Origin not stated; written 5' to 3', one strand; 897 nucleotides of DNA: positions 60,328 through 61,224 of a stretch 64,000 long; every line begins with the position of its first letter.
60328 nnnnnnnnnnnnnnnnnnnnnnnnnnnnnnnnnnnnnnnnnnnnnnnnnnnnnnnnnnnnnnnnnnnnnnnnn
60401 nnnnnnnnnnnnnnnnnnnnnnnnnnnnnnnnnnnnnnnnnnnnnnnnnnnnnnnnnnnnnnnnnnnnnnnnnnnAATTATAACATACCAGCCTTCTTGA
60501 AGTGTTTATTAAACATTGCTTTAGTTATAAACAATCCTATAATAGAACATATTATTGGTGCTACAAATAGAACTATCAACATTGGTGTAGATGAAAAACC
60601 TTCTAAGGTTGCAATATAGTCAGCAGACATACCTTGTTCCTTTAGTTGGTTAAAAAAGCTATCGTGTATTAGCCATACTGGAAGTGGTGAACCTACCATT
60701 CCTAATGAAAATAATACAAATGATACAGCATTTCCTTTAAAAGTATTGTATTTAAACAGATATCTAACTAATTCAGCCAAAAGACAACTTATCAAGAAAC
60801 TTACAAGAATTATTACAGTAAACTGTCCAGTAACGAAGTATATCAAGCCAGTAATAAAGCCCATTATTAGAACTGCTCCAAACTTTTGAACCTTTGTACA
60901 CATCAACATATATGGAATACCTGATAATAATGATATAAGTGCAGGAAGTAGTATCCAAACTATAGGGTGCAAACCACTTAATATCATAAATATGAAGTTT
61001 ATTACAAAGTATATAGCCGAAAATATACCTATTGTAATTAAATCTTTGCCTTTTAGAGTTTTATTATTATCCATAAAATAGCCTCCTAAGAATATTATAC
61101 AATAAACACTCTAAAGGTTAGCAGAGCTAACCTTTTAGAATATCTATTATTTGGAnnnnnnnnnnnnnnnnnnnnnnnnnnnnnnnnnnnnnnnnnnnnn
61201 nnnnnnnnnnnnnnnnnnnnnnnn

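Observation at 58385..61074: Dedicated ECF-type importer (S component, EcfT, fused double EcfA) inside a secondary-metabolite cluster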

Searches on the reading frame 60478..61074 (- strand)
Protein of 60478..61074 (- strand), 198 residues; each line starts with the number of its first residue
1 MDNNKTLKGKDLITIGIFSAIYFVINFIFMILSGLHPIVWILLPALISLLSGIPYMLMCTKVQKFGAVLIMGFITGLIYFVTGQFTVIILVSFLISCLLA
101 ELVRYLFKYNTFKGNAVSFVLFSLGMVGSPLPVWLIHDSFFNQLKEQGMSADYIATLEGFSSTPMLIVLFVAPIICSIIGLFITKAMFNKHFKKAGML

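Call 3: search_protein_families(library=pfam, proteins=[window:60478-61074:-], max_evalue=0.01)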
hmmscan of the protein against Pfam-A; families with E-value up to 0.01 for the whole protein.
window:60478-61074:- (198 aa): 1 family
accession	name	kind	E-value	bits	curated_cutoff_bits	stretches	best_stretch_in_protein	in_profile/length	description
PF09605.15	Trep_Strep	-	1.6e-60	204.7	28.7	1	10-194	2-185/185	Hypothetical bacterial integral membrane protein (Trep_Strep)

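Call 4: search_protein_families(library=ncbifam, proteins=[window:60478-61074:-], max_evalue=0.01)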
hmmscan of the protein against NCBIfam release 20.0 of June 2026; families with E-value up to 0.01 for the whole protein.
window:60478-61074:- (198 aa): 1 family
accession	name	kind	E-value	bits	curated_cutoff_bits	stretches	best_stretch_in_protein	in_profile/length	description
TIGR02185.1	Trep_Strep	subfamily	7.2e-40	137.1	76.45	1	7-194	1-188/188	MptD family putative ECF transporter S component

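Call 16: find_homologous_proteins(query=window:60478-61074:-, max_evalue=0.00001)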
Query window:60478-61074:- (198 aa): 1196 proteins with E <= 0.00001 among 1698 candidates; the best 120 are listed.
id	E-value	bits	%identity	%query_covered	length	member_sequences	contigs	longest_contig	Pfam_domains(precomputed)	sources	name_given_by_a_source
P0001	9.5e-120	415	99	100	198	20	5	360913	PF09605.16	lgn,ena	-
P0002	3.2e-84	299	69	99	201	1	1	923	PF09605.16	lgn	-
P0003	6.2e-84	299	70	99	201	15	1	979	PF09605.16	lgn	-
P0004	1.3e-83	297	70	99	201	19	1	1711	PF09605.16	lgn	-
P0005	1.5e-83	297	66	100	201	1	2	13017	PF09605.16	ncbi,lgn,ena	-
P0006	2.1e-83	297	67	99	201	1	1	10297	PF09605.16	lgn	-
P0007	2.6e-83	297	69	99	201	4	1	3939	PF09605.16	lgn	-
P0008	3.7e-83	296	66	99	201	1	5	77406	PF09605.16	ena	-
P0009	5.3e-83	295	66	99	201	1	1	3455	PF09605.16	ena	-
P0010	6.1e-83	295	69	99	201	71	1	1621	PF09605.16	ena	-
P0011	7.4e-83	295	66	99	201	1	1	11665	PF09605.16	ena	-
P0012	7.7e-83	295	66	99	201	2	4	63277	PF09605.16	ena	-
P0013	7.7e-83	295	66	99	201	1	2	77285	PF09605.16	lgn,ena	-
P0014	7.9e-83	295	71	99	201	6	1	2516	PF09605.16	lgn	-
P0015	9.5e-83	295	66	98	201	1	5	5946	PF09605.16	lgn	-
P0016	1.1e-82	294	66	99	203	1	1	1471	PF09605.16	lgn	-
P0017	1.2e-82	294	69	99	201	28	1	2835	PF09605.16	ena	-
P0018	1.3e-82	294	66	99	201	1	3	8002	PF09605.16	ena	-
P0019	1.3e-82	294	67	99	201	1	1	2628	PF09605.16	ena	-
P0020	1.5e-82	294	65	99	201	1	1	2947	PF09605.16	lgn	-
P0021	1.8e-82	294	67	99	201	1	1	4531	PF09605.16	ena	-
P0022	2.7e-82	293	65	99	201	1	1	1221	PF09605.16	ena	-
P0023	2.8e-82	293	68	99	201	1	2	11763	PF09605.16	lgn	-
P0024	3.6e-82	293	67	99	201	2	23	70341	PF09605.16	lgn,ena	-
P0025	3.6e-82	293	65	99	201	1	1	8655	PF09605.16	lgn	-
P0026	4.1e-82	293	66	99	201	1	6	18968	PF09605.16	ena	-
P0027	4.6e-82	292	65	99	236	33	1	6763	PF09605.16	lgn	-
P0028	5.0e-82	292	69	99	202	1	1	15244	PF09605.16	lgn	-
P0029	6.5e-82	292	71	99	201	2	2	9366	PF09605.16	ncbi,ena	-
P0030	9.1e-82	291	67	99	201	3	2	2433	PF09605.16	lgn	-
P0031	1.1e-81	291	65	99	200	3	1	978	PF09605.16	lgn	-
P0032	1.2e-81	291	66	99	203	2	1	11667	PF09605.16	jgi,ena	-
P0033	1.4e-81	291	69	99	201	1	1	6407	PF09605.16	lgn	-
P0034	1.6e-81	291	66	99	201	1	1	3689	PF09605.16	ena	-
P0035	1.9e-81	290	63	99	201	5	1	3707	PF09605.16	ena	-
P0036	2.0e-81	290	68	99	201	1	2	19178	PF09605.16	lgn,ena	-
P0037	2.4e-81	290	65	100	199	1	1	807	PF09605.16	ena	-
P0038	2.8e-81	290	65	99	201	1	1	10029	PF09605.16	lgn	-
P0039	2.8e-81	290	64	100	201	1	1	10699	PF09605.16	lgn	-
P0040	3.0e-81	290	66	100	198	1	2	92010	PF09605.16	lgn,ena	-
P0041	3.2e-81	290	66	100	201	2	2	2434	PF09605.16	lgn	-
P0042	3.3e-81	290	65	99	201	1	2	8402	PF09605.16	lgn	-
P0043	3.3e-81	290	65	100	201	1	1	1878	PF09605.16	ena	-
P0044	3.9e-81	289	64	99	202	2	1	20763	PF09605.16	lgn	-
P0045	4.3e-81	289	69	99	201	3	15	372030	PF09605.16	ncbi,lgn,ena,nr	ncbi:MAG: MptD family putative ECF transporter S component [Roseburia sp.]|nr:MptD family putative E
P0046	4.4e-81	289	63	99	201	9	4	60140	PF09605.16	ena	-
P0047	4.9e-81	289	67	99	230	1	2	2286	PF09605.16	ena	-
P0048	6.1e-81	289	69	99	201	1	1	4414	PF09605.16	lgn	-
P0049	6.1e-81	289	68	99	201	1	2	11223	PF09605.16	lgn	-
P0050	6.4e-81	289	68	99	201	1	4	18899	PF09605.16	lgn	-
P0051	7.3e-81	289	64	99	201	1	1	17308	PF09605.16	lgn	-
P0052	8.2e-81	288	64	100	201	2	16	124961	PF09605.16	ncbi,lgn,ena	-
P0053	9.5e-81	288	64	99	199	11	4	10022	PF09605.16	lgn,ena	-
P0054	9.7e-81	288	66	99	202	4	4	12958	PF09605.16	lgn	-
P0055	1.1e-80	288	65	99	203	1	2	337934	PF09605.16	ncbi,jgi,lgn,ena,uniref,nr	ncbi:MptD family putative ECF transporter S component [Vallitalea guaymasensis]|uniref:MptD family p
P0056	1.3e-80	288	66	100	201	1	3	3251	PF09605.16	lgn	-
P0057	1.6e-80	287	62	99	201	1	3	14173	PF09605.16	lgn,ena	-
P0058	1.7e-80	287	68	99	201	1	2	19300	PF09605.16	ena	-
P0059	1.9e-80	287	64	99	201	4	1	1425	PF09605.16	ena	-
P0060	2.9e-80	287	64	99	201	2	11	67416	PF09605.16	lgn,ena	-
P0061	3.0e-80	287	66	100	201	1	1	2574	PF09605.16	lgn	-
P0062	4.2e-80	286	64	99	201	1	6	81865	PF09605.16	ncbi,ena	-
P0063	4.7e-80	286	65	99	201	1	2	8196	PF09605.16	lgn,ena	-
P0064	4.7e-80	286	66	99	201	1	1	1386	PF09605.16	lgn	-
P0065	4.7e-80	286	64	99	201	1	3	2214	PF09605.16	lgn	-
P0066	5.2e-80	286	66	99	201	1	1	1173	PF09605.16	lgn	-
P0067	5.4e-80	286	64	100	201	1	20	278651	PF09605.16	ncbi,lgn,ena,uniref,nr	ncbi:MptD family putative ECF transporter S component [Clostridium cadaveris]|uniref:MptD family put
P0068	5.4e-80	286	62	99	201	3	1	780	PF09605.16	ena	-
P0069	5.6e-80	286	65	99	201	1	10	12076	PF09605.16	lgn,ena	-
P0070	7.0e-80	285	67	99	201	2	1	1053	PF09605.16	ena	-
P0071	7.2e-80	285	67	99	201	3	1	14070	PF09605.16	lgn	-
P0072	7.4e-80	285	62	99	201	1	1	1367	PF09605.16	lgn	-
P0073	8.9e-80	285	64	99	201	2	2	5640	PF09605.16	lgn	-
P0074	9.2e-80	285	65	99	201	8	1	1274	PF09605.16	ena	-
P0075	9.4e-80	285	63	99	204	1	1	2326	PF09605.16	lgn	-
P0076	1.0e-79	285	64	99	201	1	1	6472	PF09605.16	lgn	-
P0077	1.1e-79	285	66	100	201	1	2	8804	PF09605.16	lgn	-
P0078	1.2e-79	285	62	99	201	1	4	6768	PF09605.16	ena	-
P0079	1.6e-79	284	65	100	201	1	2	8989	PF09605.16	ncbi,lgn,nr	ncbi:MAG: MptD family putative ECF transporter S component [Lachnospiraceae bacterium]|nr:MptD famil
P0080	1.6e-79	284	65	99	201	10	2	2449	PF09605.16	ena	-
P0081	1.8e-79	284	68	99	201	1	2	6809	PF09605.16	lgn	-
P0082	2.0e-79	284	65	100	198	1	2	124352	PF09605.16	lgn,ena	-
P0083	2.3e-79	284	66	99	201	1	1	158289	PF09605.16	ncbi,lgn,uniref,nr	ncbi:MptD family putative ECF transporter S component [Anaerocolumna xylanovorans]|uniref:Energy-cou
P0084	2.3e-79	284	65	99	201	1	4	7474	PF09605.16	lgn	-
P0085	2.6e-79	283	68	99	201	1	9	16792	PF09605.16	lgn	-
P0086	2.8e-79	283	64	99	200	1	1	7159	PF09605.16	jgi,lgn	jgi:energy-coupling factor transport system substrate-specific component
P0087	3.0e-79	283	65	99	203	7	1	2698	PF09605.16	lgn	-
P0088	3.1e-79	283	63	99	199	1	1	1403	PF09605.16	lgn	-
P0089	3.4e-79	283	66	99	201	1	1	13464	PF09605.16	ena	-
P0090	3.4e-79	283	65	99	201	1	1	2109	PF09605.16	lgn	-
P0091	3.4e-79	283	64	99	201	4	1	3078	PF09605.16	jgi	jgi:energy-coupling factor transport system substrate-specific component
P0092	3.5e-79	283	65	100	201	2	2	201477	PF09605.16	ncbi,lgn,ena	-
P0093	3.5e-79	283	66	98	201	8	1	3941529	PF09605.16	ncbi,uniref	ncbi:MptD family putative ECF transporter S component [Caproiciproducens sp. R1]|uniref:MptD family 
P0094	3.6e-79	283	65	99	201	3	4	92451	PF09605.16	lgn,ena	-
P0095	3.7e-79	283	61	99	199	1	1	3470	PF09605.16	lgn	-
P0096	4.5e-79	283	63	99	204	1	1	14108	PF09605.16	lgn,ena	-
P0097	5.2e-79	282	66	99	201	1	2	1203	PF09605.16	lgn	-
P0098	5.2e-79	282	62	98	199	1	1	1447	PF09605.16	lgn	-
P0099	5.3e-79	282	66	100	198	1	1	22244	PF09605.16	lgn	-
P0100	5.5e-79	282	64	100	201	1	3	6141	PF09605.16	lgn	-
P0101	6.6e-79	282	61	99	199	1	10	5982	PF09605.16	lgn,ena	-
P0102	7.3e-79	282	65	99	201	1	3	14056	PF09605.16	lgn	-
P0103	8.5e-79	282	67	100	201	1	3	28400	PF09605.16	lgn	-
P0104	8.5e-79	282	66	98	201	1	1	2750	PF09605.16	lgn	-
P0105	8.7e-79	282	65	99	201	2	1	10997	PF09605.16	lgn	-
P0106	9.8e-79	282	65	99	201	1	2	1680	PF09605.16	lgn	-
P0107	1.0e-78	282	64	100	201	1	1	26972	PF09605.16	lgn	-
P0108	1.0e-78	282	65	99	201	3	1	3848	PF09605.16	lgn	-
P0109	1.0e-78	282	61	99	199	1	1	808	PF09605.16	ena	-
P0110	1.1e-78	281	64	100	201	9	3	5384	PF09605.16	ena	-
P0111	1.2e-78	281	64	100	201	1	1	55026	PF09605.16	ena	-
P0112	1.3e-78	281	66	99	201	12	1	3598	PF09605.16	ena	-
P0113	1.4e-78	281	63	99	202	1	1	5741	PF09605.16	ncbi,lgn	-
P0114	1.5e-78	281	65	99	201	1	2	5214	PF09605.16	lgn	-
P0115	1.5e-78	281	63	99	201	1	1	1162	PF09605.16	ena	-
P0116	1.7e-78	281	64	99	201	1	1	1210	PF09605.16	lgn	-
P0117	1.7e-78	281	65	99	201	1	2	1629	PF09605.16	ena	-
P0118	1.7e-78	281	64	98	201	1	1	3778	PF09605.16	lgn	-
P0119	1.8e-78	281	61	99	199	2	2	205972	PF09605.16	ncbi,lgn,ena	-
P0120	1.8e-78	281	61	99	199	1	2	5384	PF09605.16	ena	-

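Call 17: find_encoding_contigs(protein=window:60478-61074:-, flank=10000, max_places=4)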
Protein window:60478-61074:- (198 aa): 24 contigs read that carry it; 4 places shown.
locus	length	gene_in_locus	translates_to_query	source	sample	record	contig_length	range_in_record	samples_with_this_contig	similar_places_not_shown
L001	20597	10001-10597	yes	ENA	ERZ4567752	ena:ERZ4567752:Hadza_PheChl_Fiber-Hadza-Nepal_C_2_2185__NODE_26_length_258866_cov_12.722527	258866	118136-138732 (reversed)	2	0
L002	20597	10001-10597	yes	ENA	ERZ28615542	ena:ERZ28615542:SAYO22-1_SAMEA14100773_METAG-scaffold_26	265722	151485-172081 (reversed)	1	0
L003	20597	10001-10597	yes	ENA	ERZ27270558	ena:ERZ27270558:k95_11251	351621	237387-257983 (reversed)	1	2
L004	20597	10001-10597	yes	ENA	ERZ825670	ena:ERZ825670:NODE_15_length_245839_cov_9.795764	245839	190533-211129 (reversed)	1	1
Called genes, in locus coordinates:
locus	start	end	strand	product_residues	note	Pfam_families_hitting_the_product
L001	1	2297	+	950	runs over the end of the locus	PF00501:AMP-binding, PF00550:PP-binding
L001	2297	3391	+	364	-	PF01370:Epimerase (weak), PF03435:Sacchrp_dh_NADP, PF05368:NmrA (weak), PF13460:NAD_binding_10 (weak)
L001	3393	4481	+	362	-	PF01408:GFO_IDH_MocA, PF21390:Irp3-like_C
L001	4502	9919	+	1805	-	PF18563:TubC_N, PF00668:Condensation, PF00501:AMP-binding, PF08241:Methyltransf_11, PF08242:Methyltransf_12, PF13489:Methyltransf_23, PF13649:Methyltransf_25, PF13847:Methyltransf_31, +4 more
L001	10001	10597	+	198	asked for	PF09605:Trep_Strep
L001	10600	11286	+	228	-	PF02361:CbiQ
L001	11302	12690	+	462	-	PF02367:TsaE (faint), PF03193:RsgA_GTPase (faint), PF13476:AAA_23 (faint), PF00005:ABC_tran, PF02463:SMC_N, PF02463:SMC_N, PF00005:ABC_tran, PF13304:AAA_21 (weak), +9 more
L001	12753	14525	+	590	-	PF00664:ABC_membrane, PF00005:ABC_tran, PF02463:SMC_N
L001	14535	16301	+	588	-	PF00664:ABC_membrane, PF00005:ABC_tran, PF02463:SMC_N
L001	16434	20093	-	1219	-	PF12704:MacB_PCD (faint), PF07889:DUF1664 (faint), PF02687:FtsX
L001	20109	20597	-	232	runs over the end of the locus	PF02463:SMC_N (faint), PF00005:ABC_tran, PF13304:AAA_21 (faint)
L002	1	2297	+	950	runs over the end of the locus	PF00501:AMP-binding, PF00550:PP-binding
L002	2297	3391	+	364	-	PF01370:Epimerase (weak), PF03435:Sacchrp_dh_NADP, PF05368:NmrA (faint), PF13460:NAD_binding_10 (weak)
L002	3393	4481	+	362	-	PF01408:GFO_IDH_MocA, PF21390:Irp3-like_C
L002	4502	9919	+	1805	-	PF18563:TubC_N, PF00668:Condensation, PF00501:AMP-binding, PF08241:Methyltransf_11, PF08242:Methyltransf_12, PF13489:Methyltransf_23, PF13649:Methyltransf_25, PF13847:Methyltransf_31, +4 more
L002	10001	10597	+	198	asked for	PF09605:Trep_Strep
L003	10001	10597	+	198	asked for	PF09605:Trep_Strep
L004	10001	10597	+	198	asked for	PF09605:Trep_Strep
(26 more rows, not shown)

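Call 31: search_protein_representatives(protein=window:60478-61074:-)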
Query: 198 residues. Proteins with E-value up to 0.001 (for the whole library): 1363; up to 1e-10: 565; up to 1e-30: 43. The best 150 are listed.
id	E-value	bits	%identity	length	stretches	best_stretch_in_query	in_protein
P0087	9.5e-80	283.2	66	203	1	3-197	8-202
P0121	7.7e-70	250.9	64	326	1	3-183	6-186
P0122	9.3e-69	247.4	63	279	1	4-183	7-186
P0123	1.0e-66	240.7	58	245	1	4-185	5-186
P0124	2.3e-66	239.6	53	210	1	4-197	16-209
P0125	1.6e-63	230.3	63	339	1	3-163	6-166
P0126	2.2e-59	216.8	64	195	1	5-152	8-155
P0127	2.5e-57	210.1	58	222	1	3-162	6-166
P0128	1.0e-55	204.8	61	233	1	41-197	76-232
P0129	1.4e-55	204.4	48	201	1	4-197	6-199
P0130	1.1e-54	201.5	65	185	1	3-141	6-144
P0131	2.2e-50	187.5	65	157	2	3-99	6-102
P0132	5.9e-49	182.8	59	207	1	4-140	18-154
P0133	3.0e-47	177.2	43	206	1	4-197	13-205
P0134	2.8e-46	174.0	64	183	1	4-130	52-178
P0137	3.3e-43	164.0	38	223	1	5-198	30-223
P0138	1.9e-42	161.5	40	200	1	5-198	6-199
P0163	3.7e-30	121.4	40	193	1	4-197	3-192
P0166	7.3e-29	117.2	33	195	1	4-197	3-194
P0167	8.8e-29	117.0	37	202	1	2-197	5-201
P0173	1.5e-27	112.9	37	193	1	7-197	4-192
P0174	1.6e-27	112.8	37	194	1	3-198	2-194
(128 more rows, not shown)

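Call 32: list_cluster_members(proteins=[P0124, P0129, P0133, P0137, P0138, P0163, P0166, P0167, P0173, P0174])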
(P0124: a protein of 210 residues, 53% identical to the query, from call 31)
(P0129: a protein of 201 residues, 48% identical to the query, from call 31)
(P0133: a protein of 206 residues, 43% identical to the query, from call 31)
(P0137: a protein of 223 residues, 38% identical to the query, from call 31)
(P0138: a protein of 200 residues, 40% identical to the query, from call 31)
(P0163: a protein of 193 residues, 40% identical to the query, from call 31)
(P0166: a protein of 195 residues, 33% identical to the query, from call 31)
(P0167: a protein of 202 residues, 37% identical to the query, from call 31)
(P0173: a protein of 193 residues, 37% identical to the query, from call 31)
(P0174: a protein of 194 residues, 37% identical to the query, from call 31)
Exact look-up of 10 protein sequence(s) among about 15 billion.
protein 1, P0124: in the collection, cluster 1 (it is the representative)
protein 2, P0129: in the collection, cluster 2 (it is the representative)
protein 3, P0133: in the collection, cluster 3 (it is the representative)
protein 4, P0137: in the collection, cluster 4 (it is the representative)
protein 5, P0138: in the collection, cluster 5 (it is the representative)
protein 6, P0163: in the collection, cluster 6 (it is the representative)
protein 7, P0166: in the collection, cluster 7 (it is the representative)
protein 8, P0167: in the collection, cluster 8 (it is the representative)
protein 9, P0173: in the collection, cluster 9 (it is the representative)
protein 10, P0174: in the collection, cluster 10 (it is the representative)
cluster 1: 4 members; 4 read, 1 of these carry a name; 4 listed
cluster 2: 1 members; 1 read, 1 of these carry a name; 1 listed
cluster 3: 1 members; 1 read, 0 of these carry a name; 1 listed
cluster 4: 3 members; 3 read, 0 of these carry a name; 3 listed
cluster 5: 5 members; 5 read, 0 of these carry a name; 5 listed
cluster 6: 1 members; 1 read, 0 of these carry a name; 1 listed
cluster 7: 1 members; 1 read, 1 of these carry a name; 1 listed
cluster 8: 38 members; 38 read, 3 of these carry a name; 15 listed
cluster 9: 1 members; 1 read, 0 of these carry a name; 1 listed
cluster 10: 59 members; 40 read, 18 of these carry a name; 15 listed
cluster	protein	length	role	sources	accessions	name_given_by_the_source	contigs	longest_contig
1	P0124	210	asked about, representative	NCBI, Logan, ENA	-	-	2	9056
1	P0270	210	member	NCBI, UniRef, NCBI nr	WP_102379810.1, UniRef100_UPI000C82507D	MptD family putative ECF transporter S component [Raoultibacter timonensis] | MptD family putative ECF transporter S component n=1 Tax=Raoultibacter timonensis ...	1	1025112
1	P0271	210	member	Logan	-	-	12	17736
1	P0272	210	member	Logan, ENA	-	-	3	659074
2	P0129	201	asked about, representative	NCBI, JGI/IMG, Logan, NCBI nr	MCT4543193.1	MAG: MptD family putative ECF transporter S component [Vallitalea sp.] | energy-coupling factor transport system substrate-specific component | MptD family putative ECF transporter S component [Vallitalea sp.]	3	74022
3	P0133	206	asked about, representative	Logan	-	-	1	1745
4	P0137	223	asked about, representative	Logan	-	-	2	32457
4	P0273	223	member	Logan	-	-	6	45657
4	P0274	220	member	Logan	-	-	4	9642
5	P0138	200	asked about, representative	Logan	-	-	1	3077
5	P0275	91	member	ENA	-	-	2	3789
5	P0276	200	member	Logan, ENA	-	-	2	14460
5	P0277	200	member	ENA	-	-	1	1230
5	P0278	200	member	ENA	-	-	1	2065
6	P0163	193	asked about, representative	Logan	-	-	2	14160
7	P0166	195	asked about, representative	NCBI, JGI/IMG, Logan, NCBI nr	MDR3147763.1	MAG: MptD family putative ECF transporter S component [Treponema sp.] | energy-coupling factor transport system substrate-specific component | MptD family putative ECF transporter S component [Treponema sp.]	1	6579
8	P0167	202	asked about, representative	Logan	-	-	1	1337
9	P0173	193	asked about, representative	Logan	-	-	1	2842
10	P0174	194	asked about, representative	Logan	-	-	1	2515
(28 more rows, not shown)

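Call 36: find_related_loci(query=A2, collection=genome_contigs, flank=10000)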
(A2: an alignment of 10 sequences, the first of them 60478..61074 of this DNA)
Query A2 (198 aa) in genome_contigs; peptide patterns used: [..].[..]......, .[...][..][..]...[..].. (x = any residue, [..] = any of these).
264 stretches matched a pattern; 167 encode a relative of the query (tblastn E <= 1e-3); the best 80 are kept; 80 distinct loci.
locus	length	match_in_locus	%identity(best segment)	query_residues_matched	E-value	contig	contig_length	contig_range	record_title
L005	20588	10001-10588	71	3-198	2e-92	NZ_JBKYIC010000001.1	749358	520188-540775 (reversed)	MAG: Frisingicoccus sp. isolate C039_44 NODE_12_length_749358_cov_27.474568, whole genome shotgun sequence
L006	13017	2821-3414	66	1-198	4e-90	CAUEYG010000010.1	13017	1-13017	MAG TPA_asm: uncultured Eubacteriales bacterium isolate SRR13494528_bin.26_MetaWRAP_v1.3_MAG genome assembly, contig: ER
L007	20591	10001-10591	69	2-198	1e-88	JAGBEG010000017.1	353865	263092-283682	MAG: Roseburia sp. isolate RGIG9039 Water_deer_Rectum-4__c2591, whole genome shotgun sequence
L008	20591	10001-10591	62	2-198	3e-87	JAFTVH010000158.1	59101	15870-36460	MAG: Lachnospiraceae bacterium isolate RGIG4182 Roe_deer_Colon-2__c568306, whole genome shotgun sequence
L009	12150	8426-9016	64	2-198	2e-87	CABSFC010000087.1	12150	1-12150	MAG TPA_asm: uncultured Oscillibacter sp. isolate MGYG-HGUT-02229 genome assembly, contig: GUT_GENOME139388_87, whole ge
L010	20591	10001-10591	66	2-198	4e-87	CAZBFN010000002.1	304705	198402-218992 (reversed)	MAG TPA_asm: uncultured Roseburia sp. isolate SRP350583_co2_129 genome assembly, contig: NODE_2_length_304705_cov_65.851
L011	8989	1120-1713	65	1-198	2e-86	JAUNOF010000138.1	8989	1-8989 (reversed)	MAG: Lachnospiraceae bacterium isolate S34M_St_102_sub NODE_4941_length_8989_cov_13.878554, whole genome shotgun sequenc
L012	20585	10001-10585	66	4-198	7e-86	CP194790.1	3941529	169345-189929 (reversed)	Caproiciproducens sp. R1 chromosome, complete genome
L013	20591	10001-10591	64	2-198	8e-86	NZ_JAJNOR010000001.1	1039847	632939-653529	Lientehia hominis strain NSJ-141 DMX98-D5-63_ctg0001, whole genome shotgun sequence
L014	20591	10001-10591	66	2-198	1e-85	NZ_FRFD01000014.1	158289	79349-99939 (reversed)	Anaerocolumna xylanovorans DSM 12503, whole genome shotgun sequence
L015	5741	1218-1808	63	2-198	2e-85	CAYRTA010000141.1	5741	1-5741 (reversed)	MAG TPA_asm: uncultured Hoministercoradaptatus sp. isolate SRP222994_co1_317 genome assembly, contig: NODE_27651_length_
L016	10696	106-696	62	2-198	5e-85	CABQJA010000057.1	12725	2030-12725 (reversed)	MAG TPA_asm: uncultured Clostridium sp. isolate MGYG-HGUT-00627 genome assembly, contig: GUT_GENOME018983_57, whole geno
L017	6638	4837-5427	64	2-198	8e-85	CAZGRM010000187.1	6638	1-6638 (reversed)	MAG TPA_asm: uncultured Lachnospiraceae bacterium isolate SRP222994_co1_346 genome assembly, contig: NODE_23362_length_6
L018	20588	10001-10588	63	3-198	8e-85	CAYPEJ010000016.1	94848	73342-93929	MAG TPA_asm: uncultured Anaeromicropila sp. isolate SRP313737_co1_106 genome assembly, contig: NODE_385_length_94848_cov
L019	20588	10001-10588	65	3-198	2e-84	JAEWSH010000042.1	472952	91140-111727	MAG: Bacillota bacterium isolate OH_SBrB_98 k127_1068121, whole genome shotgun sequence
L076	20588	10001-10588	54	2-197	2e-72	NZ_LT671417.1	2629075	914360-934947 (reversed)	Thermophilibacter provencensis strain Marseille-P2912T, whole genome shotgun sequence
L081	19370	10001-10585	57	1-198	3e-71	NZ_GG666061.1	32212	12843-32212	Anaerococcus lactolyticus ATCC 51172 SCAFFOLD18, whole genome shotgun sequence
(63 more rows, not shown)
